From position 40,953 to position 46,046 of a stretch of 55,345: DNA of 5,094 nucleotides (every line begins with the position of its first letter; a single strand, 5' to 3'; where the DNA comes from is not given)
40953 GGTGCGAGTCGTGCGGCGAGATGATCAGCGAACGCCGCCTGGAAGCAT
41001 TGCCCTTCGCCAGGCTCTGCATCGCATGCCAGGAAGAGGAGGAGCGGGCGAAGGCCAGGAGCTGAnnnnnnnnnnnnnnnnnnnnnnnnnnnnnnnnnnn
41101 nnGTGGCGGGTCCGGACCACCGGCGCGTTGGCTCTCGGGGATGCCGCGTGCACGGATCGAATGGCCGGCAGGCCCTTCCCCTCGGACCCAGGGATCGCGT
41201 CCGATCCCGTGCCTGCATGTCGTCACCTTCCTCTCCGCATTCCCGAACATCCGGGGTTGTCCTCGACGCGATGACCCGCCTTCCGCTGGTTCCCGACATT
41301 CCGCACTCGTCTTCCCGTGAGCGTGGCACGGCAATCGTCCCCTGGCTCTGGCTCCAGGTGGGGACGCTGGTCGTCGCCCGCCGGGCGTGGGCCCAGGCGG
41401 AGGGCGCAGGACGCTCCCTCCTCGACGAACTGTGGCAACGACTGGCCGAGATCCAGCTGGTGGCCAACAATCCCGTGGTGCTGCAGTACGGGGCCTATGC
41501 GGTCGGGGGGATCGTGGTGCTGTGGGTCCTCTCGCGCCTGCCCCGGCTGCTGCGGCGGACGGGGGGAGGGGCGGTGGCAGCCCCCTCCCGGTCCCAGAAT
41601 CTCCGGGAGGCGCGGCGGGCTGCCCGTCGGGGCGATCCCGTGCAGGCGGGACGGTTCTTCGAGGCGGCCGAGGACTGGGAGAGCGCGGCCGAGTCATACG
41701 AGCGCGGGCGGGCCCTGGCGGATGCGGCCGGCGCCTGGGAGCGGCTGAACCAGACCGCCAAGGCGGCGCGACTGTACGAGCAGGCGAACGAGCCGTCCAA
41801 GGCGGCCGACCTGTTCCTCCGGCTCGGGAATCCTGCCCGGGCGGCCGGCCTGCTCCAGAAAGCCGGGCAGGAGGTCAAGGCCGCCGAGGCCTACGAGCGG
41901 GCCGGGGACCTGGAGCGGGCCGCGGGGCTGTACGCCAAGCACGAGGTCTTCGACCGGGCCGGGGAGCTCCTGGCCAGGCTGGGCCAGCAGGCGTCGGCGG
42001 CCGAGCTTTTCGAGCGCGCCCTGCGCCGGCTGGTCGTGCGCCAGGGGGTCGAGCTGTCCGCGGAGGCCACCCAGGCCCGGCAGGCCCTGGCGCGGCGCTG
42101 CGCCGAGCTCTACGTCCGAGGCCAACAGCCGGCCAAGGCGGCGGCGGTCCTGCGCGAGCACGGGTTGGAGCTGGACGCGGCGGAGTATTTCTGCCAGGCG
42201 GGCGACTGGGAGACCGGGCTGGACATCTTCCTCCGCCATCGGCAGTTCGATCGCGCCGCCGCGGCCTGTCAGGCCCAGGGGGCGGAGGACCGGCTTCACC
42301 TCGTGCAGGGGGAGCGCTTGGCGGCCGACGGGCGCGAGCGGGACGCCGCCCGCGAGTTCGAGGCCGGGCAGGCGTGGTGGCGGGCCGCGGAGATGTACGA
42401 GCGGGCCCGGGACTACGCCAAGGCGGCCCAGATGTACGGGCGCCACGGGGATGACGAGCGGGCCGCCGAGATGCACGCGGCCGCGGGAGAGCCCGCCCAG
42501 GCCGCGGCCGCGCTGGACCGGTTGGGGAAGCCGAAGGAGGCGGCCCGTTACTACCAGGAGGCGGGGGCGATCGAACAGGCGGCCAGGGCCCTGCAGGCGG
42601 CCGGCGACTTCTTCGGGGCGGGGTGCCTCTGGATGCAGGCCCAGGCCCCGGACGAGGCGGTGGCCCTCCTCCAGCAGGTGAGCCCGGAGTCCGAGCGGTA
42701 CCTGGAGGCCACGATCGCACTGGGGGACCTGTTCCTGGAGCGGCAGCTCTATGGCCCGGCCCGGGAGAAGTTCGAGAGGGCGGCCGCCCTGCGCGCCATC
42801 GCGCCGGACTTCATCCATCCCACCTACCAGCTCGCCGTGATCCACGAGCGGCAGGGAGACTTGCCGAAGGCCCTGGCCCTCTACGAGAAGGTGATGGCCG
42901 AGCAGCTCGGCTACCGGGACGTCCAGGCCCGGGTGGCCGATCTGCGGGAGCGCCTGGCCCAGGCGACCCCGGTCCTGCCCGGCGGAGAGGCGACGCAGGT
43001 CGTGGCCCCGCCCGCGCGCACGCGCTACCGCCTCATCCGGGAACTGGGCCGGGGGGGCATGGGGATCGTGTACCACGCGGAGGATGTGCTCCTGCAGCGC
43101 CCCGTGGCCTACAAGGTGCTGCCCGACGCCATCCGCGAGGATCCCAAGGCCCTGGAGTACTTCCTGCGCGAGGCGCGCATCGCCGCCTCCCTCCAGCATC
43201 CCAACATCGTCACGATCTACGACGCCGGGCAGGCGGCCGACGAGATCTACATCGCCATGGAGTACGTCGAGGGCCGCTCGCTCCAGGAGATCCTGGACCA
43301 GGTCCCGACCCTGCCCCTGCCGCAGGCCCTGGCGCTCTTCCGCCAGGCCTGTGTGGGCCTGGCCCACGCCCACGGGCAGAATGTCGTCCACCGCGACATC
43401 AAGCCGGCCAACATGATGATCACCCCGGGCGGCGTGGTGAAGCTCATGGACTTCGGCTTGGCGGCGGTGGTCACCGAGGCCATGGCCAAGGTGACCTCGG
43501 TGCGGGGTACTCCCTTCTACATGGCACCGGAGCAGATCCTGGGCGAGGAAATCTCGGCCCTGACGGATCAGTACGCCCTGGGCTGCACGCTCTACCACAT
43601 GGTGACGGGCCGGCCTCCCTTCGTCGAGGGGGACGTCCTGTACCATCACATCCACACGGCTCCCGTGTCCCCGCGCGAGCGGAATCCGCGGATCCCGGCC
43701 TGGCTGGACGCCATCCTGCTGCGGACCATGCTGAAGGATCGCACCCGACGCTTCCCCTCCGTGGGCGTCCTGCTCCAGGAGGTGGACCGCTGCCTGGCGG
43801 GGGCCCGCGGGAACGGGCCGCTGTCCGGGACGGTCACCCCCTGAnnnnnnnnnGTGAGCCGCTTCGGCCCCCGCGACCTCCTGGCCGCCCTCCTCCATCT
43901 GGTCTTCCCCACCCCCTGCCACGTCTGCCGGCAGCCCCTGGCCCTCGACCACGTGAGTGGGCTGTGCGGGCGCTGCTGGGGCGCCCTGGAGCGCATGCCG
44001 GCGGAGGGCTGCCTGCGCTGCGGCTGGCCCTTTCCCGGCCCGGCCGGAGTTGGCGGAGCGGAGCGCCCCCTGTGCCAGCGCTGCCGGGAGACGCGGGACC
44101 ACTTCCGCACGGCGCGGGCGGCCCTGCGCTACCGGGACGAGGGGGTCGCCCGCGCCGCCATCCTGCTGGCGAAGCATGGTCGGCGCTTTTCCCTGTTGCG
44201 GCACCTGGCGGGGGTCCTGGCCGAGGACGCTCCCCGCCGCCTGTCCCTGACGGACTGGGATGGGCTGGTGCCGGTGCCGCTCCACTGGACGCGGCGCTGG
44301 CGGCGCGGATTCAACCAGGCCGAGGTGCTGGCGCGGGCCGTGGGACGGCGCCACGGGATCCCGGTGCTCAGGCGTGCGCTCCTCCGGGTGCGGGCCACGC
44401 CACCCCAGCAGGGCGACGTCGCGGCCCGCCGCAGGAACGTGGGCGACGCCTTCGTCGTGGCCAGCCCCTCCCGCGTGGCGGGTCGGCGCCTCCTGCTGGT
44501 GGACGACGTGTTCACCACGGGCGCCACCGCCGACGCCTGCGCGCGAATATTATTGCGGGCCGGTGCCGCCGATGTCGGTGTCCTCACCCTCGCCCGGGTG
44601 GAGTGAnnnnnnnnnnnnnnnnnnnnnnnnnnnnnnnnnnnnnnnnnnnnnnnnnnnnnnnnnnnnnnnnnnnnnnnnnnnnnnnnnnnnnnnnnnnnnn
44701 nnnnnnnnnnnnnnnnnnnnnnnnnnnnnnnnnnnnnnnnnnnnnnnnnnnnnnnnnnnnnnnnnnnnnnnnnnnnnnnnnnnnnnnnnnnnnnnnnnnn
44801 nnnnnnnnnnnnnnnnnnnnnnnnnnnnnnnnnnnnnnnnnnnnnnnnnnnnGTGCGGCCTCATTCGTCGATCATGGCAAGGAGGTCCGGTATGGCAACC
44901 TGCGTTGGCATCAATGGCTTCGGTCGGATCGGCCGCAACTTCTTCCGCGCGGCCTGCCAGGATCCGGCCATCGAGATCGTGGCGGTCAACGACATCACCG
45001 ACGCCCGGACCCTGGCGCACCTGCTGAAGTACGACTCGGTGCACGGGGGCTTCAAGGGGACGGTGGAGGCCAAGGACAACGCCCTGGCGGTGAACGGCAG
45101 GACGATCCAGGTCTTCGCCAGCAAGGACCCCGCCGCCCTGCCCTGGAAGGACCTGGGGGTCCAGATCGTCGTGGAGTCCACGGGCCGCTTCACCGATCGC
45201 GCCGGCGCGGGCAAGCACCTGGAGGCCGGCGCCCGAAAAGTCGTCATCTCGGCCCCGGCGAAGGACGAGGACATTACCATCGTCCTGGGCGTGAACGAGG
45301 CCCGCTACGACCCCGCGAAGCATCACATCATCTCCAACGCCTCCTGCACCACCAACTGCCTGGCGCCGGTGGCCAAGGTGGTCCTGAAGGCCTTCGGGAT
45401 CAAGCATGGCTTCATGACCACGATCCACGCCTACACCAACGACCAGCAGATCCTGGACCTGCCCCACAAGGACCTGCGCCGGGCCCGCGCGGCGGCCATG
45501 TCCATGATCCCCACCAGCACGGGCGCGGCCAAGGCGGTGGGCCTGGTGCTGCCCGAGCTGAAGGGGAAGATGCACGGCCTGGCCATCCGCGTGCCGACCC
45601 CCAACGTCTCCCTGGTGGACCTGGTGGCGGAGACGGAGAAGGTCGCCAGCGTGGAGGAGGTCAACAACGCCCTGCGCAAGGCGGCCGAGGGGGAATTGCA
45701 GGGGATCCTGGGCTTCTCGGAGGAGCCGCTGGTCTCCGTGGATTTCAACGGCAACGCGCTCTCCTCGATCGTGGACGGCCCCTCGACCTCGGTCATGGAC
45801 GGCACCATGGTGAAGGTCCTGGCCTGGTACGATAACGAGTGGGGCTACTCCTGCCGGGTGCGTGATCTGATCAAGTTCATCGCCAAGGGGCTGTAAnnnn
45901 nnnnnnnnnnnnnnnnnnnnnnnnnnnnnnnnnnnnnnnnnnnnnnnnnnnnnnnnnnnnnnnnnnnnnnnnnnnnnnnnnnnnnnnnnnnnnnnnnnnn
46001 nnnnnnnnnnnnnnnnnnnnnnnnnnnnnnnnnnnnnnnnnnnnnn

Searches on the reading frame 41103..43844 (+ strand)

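Call 29: search_protein_families(library=pfam, proteins=[window:41103-43844:+], max_evalue=0.0001)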
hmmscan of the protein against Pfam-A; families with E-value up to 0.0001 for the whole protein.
window:41103-43844:+ (913 aa): 4 families
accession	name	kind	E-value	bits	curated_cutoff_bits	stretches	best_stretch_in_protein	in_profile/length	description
PF00069.31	Pkinase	-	1.9e-51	175.4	31.7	1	642-851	1-211/263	Protein kinase domain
PF07714.23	PK_Tyr_Ser-Thr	-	4.7e-32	111.7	23.1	1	644-883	3-248/258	Protein tyrosine and serine/threonine kinase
PF13176.12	TPR_7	-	2.9e-06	27.4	27.9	0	576-599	4-29/36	Tetratricopeptide repeat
PF00637.26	Clathrin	-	1.6e-05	25.1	29.6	0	423-471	84-132/143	Region in Clathrin and VPS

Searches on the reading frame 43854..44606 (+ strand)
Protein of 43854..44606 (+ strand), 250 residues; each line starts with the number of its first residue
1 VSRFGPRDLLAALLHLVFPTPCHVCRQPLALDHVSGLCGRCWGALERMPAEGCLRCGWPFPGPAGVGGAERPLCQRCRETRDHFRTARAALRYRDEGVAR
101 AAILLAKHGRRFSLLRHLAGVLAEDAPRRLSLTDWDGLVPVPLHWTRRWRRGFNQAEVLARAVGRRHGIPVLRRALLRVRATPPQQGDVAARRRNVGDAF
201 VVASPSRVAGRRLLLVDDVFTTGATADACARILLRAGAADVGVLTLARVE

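Call 28: search_protein_families(library=pfam, proteins=[window:43854-44606:+], max_evalue=0.0001)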
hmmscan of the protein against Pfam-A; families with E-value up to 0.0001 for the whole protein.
window:43854-44606:+ (250 aa): 2 families
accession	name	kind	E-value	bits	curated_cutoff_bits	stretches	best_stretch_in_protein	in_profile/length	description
PF18912.6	DZR_2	-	6.1e-09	36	27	1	13-78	1-56/56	Double zinc ribbon domain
PF00156.33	Pribosyltran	-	9.7e-06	25.4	26.3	1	195-248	79-125/158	Phosphoribosyl transferase domain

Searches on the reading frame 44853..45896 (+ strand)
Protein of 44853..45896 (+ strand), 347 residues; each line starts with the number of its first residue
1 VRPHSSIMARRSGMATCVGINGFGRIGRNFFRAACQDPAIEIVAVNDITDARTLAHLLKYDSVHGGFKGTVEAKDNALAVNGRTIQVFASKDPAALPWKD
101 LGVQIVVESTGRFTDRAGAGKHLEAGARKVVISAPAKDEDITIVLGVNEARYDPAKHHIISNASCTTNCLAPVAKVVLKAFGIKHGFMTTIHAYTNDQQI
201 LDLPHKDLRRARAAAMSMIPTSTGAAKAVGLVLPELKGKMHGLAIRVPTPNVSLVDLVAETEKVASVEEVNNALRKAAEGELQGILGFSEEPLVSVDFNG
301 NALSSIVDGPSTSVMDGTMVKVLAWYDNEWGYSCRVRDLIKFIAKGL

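Call 28: search_protein_families(library=pfam, proteins=[window:44853-45896:+], max_evalue=0.0001)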
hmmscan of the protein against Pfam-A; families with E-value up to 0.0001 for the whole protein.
window:44853-45896:+ (347 aa): 2 families
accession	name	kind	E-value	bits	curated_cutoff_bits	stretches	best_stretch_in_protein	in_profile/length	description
PF02800.25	Gp_dh_C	-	1.5e-67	226.6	24.4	1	170-326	1-158/158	Glyceraldehyde 3-phosphate dehydrogenase, C-terminal domain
PF00044.30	Gp_dh_N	-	8.3e-41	138.8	31.7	1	18-115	3-100/101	Glyceraldehyde 3-phosphate dehydrogenase, NAD binding domain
